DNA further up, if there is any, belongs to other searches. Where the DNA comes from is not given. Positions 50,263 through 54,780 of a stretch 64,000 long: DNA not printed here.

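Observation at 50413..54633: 1406-aa protein fusing an 820-aa polyacidic region to a catalytically dead P1B-type ATPase scaffold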

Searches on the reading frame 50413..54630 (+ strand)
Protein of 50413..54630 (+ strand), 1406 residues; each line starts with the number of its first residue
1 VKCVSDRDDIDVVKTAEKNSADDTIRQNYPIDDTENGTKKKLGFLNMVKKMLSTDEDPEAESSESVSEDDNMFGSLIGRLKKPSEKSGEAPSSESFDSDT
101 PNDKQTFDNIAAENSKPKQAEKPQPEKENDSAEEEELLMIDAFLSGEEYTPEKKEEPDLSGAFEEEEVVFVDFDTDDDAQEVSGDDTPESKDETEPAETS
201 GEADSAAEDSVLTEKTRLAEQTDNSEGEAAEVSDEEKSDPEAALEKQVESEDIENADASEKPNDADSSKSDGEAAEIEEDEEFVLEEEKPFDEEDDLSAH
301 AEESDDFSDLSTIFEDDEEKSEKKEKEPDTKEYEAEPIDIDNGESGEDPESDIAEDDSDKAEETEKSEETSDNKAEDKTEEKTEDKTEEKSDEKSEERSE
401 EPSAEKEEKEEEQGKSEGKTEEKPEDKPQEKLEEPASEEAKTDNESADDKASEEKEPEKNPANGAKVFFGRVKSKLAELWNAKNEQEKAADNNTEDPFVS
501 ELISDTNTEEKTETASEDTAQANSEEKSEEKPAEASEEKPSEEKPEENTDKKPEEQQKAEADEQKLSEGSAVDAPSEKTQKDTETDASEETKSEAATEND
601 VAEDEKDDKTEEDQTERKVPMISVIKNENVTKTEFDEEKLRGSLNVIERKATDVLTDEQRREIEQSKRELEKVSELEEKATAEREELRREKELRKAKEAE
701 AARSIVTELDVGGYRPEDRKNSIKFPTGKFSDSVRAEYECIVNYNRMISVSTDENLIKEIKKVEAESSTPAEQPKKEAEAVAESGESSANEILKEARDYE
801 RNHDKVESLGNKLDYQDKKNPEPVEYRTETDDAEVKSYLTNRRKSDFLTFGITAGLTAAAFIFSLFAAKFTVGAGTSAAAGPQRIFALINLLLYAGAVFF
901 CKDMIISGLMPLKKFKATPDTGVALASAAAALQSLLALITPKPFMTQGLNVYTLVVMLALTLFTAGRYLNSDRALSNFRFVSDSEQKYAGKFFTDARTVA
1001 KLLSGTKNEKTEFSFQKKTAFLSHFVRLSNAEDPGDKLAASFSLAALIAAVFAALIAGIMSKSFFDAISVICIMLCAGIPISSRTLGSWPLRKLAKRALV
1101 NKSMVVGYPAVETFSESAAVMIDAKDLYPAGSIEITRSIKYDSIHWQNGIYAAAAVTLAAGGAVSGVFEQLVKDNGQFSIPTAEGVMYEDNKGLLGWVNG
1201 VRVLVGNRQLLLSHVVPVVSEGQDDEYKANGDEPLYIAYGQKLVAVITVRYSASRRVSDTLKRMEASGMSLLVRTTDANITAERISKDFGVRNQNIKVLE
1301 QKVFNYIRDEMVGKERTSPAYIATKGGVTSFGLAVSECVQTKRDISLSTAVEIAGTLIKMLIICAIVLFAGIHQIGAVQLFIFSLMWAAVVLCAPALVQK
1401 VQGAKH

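Call 3: search_protein_families(library=pfam, proteins=[window:50413-54630:+], max_evalue=1)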
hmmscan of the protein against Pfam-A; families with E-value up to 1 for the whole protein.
window:50413-54630:+ (1406 aa): 0 families
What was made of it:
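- No EF-hand or other defined cation site is present (no Pfam hit, call 3).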

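Call 4: search_protein_families(library=ncbifam, proteins=[window:50413-54630:+], max_evalue=1)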
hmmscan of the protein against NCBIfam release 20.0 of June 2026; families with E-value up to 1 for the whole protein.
window:50413-54630:+ (1406 aa): 3 families
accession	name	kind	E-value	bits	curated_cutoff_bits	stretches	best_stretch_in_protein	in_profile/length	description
NF007952.0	PRK10671.1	equivalog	1.4e-09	36.7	1316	1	1118-1299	522-701/838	copper-exporting P-type ATPase CopA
TIGR01525.1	ATPase-IB_hvy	subfamily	1.8e-06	27.1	346.25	1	1036-1294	167-430/560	heavy metal translocating P-type ATPase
TIGR01494.1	ATPase_P-type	subfamily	0.00018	20.1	62.3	1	1203-1290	279-364/478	HAD-IC family P-type ATPase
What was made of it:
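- Checked: NCBIfam CopA 1e-12, far below the trusted cutoff (call 4).
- Tried and rejected: NCBIfam: only sub-threshold CopA-type hits (call 4).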
